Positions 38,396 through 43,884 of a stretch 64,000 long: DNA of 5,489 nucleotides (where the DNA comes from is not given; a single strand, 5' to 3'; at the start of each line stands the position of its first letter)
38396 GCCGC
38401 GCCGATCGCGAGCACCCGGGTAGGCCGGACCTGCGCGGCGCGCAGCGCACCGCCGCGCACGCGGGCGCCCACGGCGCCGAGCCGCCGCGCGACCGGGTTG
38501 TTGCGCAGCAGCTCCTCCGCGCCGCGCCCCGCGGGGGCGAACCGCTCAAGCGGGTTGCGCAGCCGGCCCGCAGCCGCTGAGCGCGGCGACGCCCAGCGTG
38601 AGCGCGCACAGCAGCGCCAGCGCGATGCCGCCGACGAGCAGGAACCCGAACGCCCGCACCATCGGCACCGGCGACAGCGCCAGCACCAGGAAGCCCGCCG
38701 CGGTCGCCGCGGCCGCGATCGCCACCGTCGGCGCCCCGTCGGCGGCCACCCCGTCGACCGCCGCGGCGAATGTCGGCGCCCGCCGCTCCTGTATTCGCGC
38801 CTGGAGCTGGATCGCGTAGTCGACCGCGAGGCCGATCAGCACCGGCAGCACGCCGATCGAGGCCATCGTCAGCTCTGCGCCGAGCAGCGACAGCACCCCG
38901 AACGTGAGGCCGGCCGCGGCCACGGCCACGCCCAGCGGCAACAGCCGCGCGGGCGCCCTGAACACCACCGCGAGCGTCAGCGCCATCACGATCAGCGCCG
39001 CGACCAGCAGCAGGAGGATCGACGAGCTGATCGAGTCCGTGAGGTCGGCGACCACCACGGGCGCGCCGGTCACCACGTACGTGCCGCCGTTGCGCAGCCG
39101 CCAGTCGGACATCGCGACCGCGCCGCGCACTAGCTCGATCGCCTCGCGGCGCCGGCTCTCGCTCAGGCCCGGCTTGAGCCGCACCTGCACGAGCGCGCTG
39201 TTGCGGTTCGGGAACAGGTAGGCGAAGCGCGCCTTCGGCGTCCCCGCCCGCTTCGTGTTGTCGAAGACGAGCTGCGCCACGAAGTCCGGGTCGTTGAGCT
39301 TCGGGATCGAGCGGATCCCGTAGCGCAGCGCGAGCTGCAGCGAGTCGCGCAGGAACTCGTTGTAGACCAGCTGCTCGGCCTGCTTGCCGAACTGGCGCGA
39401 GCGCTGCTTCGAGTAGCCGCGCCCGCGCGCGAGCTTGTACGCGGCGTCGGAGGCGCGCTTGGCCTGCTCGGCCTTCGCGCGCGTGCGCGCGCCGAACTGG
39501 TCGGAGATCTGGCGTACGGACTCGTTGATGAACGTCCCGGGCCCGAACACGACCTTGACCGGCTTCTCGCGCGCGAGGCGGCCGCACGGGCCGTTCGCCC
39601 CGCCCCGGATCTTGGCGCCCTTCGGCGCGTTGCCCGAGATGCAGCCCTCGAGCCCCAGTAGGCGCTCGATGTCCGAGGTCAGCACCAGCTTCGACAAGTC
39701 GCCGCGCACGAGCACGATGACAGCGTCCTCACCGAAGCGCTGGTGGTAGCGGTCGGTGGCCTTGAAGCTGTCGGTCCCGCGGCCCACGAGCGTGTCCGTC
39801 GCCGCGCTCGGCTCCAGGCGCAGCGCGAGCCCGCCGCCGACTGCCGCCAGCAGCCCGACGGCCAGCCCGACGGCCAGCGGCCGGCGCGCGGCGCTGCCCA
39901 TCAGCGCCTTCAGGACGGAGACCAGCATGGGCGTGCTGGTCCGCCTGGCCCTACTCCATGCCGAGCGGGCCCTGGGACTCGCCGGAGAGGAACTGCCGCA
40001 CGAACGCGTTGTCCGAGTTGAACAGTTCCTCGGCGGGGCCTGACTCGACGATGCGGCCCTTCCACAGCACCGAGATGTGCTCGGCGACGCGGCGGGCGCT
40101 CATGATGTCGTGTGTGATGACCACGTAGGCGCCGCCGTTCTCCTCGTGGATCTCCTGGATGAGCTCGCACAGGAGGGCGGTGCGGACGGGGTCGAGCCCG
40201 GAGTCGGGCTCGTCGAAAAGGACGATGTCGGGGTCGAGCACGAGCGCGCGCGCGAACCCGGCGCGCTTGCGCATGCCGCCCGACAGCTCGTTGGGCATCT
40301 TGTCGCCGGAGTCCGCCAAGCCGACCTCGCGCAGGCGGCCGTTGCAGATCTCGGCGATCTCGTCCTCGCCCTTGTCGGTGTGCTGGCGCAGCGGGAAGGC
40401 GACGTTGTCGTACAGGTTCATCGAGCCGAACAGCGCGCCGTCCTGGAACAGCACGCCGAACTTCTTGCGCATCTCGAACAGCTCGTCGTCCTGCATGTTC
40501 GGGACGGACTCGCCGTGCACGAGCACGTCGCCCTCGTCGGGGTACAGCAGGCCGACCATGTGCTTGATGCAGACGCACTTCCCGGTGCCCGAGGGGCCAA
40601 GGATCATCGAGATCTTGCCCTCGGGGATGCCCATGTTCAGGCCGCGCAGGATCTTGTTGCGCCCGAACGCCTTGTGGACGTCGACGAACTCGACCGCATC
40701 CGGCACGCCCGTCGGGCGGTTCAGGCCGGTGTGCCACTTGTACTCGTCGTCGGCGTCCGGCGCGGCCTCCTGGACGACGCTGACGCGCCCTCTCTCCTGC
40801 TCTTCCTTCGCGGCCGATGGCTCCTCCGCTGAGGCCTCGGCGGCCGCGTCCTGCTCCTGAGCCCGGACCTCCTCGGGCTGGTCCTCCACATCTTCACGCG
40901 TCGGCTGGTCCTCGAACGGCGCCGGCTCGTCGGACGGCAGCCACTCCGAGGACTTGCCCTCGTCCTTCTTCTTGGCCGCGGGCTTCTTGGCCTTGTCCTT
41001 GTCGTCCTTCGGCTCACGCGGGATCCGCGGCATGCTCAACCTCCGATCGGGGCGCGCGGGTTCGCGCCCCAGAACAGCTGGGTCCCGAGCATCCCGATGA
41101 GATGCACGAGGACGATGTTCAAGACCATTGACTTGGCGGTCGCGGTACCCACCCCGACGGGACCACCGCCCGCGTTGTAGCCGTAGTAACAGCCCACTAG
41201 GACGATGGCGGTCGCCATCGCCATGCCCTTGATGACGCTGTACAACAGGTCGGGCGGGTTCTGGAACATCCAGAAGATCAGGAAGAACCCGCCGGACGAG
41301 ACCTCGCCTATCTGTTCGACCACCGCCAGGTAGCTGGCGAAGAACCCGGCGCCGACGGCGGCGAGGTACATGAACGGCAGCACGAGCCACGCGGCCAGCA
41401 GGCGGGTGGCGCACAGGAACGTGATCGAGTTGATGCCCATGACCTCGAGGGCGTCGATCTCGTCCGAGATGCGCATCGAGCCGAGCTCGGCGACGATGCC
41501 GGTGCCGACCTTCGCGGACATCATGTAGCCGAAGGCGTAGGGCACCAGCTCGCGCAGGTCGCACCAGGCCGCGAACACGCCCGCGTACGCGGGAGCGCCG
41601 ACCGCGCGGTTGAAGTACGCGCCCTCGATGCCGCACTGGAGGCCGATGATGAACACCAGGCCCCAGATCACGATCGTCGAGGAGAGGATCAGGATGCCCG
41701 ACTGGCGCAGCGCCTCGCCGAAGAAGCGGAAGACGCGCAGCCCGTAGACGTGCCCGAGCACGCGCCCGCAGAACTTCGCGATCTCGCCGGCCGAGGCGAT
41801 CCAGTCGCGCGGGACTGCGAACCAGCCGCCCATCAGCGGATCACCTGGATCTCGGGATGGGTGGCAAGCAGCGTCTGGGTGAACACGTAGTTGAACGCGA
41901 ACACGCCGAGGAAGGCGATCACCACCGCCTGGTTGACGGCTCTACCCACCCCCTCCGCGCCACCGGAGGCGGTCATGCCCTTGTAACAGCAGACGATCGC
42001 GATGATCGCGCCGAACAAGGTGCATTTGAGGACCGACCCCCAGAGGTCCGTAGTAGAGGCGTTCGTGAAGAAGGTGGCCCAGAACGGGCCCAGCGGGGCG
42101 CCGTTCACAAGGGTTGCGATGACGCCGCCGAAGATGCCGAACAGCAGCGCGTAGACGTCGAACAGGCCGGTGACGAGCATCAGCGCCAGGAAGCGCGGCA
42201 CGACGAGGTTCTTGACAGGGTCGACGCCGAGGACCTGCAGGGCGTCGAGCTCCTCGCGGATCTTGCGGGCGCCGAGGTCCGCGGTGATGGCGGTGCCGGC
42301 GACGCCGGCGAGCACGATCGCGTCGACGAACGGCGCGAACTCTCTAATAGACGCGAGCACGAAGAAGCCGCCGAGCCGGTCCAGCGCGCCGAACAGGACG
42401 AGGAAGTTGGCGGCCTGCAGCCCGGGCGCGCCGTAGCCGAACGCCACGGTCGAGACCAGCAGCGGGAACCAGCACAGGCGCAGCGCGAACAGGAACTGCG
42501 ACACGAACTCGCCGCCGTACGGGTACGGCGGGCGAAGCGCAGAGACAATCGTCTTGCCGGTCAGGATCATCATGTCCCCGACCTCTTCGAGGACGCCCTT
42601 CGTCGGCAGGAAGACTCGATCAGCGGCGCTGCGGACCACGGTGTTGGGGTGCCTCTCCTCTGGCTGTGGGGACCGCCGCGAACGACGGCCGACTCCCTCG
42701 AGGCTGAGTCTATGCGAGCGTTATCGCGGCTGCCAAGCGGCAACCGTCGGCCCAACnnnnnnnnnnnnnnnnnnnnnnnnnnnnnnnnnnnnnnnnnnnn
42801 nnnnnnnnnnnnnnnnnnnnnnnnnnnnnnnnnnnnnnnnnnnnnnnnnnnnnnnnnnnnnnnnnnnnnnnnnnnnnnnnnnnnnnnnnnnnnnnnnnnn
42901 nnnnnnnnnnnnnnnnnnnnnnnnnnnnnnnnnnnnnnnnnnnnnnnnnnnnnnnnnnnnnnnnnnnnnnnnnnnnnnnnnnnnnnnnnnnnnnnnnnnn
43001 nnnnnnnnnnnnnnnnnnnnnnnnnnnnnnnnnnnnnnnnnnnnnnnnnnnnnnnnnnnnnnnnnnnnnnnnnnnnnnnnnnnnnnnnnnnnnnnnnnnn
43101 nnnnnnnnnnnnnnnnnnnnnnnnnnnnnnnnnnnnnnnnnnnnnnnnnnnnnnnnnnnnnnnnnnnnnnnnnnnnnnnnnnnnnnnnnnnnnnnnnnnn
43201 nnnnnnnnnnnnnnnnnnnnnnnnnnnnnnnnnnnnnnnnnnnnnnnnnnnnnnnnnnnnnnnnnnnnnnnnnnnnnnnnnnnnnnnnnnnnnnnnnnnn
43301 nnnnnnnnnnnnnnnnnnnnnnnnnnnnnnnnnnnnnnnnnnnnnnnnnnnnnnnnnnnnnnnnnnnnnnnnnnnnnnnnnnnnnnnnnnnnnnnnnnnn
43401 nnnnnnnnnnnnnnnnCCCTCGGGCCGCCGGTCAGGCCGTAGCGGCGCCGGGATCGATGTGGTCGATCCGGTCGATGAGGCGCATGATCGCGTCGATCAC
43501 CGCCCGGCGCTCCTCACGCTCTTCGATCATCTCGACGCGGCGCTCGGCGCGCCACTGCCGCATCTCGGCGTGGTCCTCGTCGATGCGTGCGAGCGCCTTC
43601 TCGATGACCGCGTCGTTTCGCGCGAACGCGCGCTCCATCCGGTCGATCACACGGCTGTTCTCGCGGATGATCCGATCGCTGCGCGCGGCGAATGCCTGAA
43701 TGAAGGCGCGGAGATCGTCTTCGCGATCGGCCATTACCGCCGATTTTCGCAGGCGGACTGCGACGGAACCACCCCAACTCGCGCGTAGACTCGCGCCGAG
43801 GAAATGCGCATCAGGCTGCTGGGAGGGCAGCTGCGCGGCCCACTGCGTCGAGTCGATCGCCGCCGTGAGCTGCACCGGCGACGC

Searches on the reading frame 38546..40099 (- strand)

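Call 51: search_protein_families(library=pfam, proteins=[window:38546-40099:-], max_evalue=0.001)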
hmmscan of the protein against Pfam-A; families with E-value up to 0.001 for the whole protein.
window:38546-40099:- (517 aa): 2 families
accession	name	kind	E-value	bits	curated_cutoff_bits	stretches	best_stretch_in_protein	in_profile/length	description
PF03176.21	MMPL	-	5.6e-25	88.4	20.5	1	285-508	71-300/333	MMPL family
PF02355.23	SecD_SecF_C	-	4.9e-07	29.8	20.5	1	349-504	21-172/189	Protein export membrane protein SecD/SecF, C-terminal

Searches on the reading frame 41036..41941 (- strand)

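Call 51: search_protein_families(library=pfam, proteins=[window:41036-41941:-], max_evalue=0.001)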
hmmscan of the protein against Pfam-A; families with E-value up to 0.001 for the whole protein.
window:41036-41941:- (301 aa): 1 family
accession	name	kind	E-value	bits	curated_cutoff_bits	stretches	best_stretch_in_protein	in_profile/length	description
PF02405.21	MlaE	-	9.8e-53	179.3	22.5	1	79-288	3-211/212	Permease MlaE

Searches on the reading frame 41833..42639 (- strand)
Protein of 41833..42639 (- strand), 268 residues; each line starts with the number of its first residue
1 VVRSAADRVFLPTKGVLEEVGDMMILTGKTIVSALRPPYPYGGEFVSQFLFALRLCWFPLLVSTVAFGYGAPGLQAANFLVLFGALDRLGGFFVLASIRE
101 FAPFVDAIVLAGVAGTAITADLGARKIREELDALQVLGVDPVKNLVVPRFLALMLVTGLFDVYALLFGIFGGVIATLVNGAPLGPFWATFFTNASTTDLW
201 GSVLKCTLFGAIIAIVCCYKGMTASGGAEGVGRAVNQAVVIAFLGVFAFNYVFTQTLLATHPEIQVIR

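Call 51: search_protein_families(library=pfam, proteins=[window:41833-42639:-], max_evalue=0.001)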
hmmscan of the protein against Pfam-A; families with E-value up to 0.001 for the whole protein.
window:41833-42639:- (268 aa): 1 family
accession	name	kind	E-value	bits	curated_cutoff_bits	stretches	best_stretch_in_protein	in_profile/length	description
PF02405.21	MlaE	-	8.6e-57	192.6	22.5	1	48-255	4-211/212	Permease MlaE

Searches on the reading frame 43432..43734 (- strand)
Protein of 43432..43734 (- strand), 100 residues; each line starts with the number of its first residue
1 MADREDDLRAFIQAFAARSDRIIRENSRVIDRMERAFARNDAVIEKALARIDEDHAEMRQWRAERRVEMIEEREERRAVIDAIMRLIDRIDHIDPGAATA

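Call 42: search_protein_families(library=ncbifam, proteins=[window:43432-43734:-], max_evalue=0.01)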
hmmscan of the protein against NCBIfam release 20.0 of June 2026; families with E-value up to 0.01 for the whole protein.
window:43432-43734:- (100 aa): 1 family
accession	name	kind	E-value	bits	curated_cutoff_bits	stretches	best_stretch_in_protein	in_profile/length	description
NF001824.0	PRK00558.1-5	equivalog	0.0037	15.7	451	1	4-67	263-324/652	excinuclease ABC subunit UvrC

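Call 51: search_protein_families(library=pfam, proteins=[window:43432-43734:-], max_evalue=0.001)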
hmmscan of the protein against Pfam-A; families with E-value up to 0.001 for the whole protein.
window:43432-43734:- (100 aa): 0 families

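Call 69: find_encoding_contigs(protein=window:43432-43734:-, flank=6000, max_places=6)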
Protein window:43432-43734:- (100 aa): no gene with exactly this product is on record in the collection.
